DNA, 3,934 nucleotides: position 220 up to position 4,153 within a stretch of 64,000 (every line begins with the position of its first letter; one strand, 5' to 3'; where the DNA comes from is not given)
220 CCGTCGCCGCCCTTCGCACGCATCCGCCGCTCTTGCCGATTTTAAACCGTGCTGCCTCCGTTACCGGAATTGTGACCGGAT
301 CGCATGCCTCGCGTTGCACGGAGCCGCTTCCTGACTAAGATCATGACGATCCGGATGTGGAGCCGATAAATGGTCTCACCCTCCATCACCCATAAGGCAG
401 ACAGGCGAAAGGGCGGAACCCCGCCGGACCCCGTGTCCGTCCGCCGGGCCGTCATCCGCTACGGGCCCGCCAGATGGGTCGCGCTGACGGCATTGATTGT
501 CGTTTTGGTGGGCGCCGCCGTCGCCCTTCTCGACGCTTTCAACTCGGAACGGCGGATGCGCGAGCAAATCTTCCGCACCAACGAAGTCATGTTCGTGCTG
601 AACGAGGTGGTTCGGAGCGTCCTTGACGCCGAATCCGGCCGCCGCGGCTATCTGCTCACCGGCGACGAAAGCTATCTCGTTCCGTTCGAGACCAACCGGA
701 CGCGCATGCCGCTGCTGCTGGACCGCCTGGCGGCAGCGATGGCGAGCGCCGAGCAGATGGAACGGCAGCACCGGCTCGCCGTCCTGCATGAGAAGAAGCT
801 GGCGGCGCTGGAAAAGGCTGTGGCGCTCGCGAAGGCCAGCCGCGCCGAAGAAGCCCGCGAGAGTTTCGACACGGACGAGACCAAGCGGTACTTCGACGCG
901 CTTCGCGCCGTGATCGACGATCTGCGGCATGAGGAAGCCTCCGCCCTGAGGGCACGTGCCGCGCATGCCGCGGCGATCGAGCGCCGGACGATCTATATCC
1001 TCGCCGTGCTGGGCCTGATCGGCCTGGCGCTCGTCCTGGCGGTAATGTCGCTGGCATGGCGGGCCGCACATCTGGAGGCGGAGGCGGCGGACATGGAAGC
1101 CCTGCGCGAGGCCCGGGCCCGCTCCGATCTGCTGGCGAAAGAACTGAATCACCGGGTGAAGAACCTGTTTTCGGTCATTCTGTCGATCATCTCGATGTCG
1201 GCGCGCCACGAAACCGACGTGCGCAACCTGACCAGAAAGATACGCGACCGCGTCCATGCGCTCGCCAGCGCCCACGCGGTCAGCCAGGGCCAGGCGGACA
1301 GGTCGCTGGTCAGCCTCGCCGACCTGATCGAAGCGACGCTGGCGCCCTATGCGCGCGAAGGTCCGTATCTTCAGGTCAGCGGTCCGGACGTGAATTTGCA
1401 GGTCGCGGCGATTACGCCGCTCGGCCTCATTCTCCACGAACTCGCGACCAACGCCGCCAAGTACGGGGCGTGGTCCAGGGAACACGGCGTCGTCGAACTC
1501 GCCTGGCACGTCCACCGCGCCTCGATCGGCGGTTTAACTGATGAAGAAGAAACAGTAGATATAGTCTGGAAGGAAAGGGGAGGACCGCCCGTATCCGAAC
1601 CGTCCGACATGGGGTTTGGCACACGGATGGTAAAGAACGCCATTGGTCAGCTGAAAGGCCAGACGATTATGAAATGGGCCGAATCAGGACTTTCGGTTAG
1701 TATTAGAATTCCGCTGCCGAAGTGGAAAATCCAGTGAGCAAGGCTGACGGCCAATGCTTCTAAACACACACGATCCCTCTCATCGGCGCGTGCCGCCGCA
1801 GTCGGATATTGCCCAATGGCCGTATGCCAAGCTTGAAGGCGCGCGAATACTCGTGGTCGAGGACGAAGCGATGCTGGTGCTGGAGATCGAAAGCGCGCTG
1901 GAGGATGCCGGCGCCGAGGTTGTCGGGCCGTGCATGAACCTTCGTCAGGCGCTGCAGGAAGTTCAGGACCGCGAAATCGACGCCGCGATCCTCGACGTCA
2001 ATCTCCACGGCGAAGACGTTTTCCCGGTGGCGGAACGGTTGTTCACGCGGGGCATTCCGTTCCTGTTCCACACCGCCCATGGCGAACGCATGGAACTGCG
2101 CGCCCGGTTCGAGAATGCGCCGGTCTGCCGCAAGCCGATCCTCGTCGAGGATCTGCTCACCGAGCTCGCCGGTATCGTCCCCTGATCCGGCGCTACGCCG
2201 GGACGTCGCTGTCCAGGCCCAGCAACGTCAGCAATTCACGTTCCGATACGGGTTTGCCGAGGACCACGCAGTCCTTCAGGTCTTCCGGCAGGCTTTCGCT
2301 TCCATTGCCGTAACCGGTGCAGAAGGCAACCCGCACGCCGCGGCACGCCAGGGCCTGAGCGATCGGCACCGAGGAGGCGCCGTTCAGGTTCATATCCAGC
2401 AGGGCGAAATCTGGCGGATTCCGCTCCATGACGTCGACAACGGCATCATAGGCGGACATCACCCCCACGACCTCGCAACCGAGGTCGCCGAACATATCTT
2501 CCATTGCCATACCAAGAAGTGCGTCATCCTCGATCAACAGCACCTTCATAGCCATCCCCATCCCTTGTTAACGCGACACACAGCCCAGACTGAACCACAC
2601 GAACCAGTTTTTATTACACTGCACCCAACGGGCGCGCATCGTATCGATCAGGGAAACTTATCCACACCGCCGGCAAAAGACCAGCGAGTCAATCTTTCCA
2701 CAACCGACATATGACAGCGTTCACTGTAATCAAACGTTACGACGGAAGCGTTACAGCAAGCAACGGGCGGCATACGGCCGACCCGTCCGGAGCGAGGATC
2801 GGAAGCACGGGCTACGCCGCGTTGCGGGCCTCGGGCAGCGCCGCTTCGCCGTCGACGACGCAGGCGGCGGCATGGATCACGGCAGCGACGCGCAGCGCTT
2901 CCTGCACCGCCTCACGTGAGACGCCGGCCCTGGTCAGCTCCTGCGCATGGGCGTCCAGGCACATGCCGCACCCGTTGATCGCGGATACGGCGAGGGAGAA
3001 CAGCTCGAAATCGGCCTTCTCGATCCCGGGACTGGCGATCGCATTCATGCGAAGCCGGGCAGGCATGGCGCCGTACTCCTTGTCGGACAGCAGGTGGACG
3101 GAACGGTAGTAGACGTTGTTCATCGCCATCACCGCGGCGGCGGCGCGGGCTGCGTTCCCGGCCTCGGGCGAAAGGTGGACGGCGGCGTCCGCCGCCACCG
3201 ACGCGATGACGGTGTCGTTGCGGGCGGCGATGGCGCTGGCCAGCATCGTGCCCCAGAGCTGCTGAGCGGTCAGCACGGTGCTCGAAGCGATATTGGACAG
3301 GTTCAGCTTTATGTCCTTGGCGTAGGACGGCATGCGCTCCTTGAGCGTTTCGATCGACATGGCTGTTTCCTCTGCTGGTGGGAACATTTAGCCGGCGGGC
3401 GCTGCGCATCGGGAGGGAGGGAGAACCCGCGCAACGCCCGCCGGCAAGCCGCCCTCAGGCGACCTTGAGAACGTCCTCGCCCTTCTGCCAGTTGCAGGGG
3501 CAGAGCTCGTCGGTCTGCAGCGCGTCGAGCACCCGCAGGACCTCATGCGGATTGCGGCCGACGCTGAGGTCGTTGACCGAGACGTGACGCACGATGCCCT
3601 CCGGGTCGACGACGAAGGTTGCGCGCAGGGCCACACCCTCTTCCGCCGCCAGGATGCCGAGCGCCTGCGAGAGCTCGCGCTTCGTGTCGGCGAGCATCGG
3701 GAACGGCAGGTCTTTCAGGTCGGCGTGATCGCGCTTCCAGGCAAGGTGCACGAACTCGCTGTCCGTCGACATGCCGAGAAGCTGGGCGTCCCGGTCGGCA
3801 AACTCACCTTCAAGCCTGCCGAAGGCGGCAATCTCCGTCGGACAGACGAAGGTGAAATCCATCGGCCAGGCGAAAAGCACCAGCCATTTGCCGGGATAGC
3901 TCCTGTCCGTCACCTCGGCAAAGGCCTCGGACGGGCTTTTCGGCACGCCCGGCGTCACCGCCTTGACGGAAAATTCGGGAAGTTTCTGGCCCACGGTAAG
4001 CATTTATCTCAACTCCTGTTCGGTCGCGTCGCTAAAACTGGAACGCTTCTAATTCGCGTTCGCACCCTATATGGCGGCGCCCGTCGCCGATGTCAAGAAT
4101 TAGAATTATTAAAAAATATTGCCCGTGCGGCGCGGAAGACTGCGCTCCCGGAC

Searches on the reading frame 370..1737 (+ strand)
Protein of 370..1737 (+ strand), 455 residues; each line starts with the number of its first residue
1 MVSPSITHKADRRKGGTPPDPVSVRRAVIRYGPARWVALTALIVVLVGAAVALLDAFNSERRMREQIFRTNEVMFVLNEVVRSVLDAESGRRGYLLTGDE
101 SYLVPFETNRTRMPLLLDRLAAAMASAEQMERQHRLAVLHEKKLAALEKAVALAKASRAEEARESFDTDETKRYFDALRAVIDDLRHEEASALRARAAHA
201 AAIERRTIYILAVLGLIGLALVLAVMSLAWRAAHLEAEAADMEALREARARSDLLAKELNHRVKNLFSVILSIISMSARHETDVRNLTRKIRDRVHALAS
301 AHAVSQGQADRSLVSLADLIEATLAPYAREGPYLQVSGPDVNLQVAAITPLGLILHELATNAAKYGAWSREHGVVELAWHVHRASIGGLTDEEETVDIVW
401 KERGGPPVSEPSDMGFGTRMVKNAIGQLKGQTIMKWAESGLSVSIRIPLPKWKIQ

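Call 36: search_protein_families(library=pfam, proteins=[window:370-1737:+], max_evalue=0.00001)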
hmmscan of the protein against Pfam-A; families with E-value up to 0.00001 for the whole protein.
window:370-1737:+ (455 aa): 3 families
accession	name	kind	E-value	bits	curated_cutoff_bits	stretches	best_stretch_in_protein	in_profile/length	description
PF05227.19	CHASE3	-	9.6e-27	94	28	1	66-198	4-137/138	CHASE3 domain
PF07536.20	HWE_HK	-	2.6e-17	63.8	22.8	1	258-340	1-83/83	HWE histidine kinase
PF07568.18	HisKA_2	-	3.1e-07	30.8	22.3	1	258-321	1-66/76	Histidine kinase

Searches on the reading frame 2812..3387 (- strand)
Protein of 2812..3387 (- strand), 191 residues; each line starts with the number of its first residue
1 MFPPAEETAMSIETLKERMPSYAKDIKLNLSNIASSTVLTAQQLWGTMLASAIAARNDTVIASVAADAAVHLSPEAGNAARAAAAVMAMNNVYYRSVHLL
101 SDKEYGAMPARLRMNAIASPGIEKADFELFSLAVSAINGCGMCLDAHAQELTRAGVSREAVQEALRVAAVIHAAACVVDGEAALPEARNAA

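Call 36: search_protein_families(library=pfam, proteins=[window:2812-3387:-], max_evalue=0.00001)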
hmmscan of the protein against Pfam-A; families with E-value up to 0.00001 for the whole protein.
window:2812-3387:- (191 aa): 1 family
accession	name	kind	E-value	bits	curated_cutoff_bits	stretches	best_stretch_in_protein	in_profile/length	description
PF02627.25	CMD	-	2.5e-16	59.9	23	1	104-175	2-73/84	Carboxymuconolactone decarboxylase family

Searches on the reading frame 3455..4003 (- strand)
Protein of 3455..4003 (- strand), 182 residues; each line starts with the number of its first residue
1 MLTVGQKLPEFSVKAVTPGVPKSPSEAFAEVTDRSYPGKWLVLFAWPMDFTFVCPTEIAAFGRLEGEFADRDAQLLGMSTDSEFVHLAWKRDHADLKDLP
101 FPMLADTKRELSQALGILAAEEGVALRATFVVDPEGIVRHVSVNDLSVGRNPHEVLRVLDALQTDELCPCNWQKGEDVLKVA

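Call 36: search_protein_families(library=pfam, proteins=[window:3455-4003:-], max_evalue=0.00001)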
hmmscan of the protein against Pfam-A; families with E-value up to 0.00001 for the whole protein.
window:3455-4003:- (182 aa): 2 families
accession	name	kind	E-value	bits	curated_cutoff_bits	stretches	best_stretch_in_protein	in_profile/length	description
PF00578.27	AhpC-TSA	-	5.9e-36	123.6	26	1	4-141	1-124/124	AhpC/TSA family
PF08534.16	Redoxin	-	2.1e-17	63.7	26.6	1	4-149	2-139/148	Redoxin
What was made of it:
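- Closest known: Canonical Sec- or Cys-peroxiredoxins. Different: The window has its own canonical AhpC at 3455-4003 (call 36).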
